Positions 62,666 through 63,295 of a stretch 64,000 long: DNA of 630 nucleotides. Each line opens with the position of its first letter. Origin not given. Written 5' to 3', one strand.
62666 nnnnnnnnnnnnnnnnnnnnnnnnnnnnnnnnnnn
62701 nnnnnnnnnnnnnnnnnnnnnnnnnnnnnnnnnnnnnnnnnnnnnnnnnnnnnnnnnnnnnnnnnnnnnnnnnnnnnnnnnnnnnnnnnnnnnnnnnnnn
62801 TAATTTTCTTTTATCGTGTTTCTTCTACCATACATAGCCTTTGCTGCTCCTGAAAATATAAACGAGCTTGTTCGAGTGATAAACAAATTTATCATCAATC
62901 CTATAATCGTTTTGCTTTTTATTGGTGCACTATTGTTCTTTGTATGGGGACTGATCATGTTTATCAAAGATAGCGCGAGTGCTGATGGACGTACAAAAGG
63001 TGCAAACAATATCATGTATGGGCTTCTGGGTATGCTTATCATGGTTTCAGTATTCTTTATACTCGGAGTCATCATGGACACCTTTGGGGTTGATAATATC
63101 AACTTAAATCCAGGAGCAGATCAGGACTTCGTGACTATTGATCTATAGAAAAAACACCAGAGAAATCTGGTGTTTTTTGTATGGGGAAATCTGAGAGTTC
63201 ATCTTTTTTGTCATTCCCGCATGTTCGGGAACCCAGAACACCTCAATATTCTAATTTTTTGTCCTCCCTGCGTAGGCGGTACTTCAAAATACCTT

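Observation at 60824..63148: Array of five tandem, divergent pilin-like paralogs (signal peptide + TM–basic loop–TM) reminiscent of TrbC/VirB2 conjugative pilins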

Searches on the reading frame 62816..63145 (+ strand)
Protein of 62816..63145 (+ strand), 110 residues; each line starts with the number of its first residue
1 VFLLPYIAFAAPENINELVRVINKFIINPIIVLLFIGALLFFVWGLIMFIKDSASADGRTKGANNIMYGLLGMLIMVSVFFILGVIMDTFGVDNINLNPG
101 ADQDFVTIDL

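Call 3: search_protein_families(library=pfam, proteins=[window:62816-63145:+], max_evalue=1)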
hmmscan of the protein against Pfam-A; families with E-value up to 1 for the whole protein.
window:62816-63145:+ (110 aa): 4 families
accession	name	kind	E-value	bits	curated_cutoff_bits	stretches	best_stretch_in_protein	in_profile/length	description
PF18895.5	T4SS_pilin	-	0.0056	17.2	26.6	1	18-86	5-71/71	Type IV secretion system pilin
PF01534.23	Frizzled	-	0.13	11.9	22.3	1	21-83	178-243/322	Frizzled/Smoothened family membrane region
PF12420.13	DUF3671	-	0.2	11.5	34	1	21-87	150-201/223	Fam-L, Fam-M like protein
PF08229.16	SHR3_chaperone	-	0.43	10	25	0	73-94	8-29/188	ER membrane protein SH3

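Call 4: search_protein_families(library=ncbifam, proteins=[window:62816-63145:+], max_evalue=1)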
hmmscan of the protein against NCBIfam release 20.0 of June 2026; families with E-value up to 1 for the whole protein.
window:62816-63145:+ (110 aa): 5 families
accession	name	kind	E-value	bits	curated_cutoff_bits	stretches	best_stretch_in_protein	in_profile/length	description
NF045849.1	ICE_MMCAP2_0565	equivalog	4.8e-05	23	40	1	16-89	7-79/80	Mbov_0395 family pilin-like conjugal transfer protein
NF041635.1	STM3941_fam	subfamily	0.013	15.4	40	1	31-83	5-52/157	STM3941 family protein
TIGR03943.1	TIGR03943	equivalog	0.038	13.4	88.8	1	22-81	5-72/221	TIGR03943 family putative permease subunit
NF041560.1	T6SS_Burk_ExIF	subfamily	0.43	10.2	90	1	31-86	129-184/234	putative type VI secretion system effector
NF038392.1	div_DrpB_YedR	equivalog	0.55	10.6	50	0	35-86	24-77/86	cell division protein DrpB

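Call 105: search_protein_families(library=phrogs, proteins=[window:62816-63145:+], max_evalue=0.01)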
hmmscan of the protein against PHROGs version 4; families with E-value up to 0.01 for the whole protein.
window:62816-63145:+ (110 aa): 0 families

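Call 106: search_protein_families(library=padloc, proteins=[window:62816-63145:+], max_evalue=0.01)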
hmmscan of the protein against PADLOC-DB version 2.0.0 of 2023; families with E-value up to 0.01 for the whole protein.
window:62816-63145:+ (110 aa): 0 families
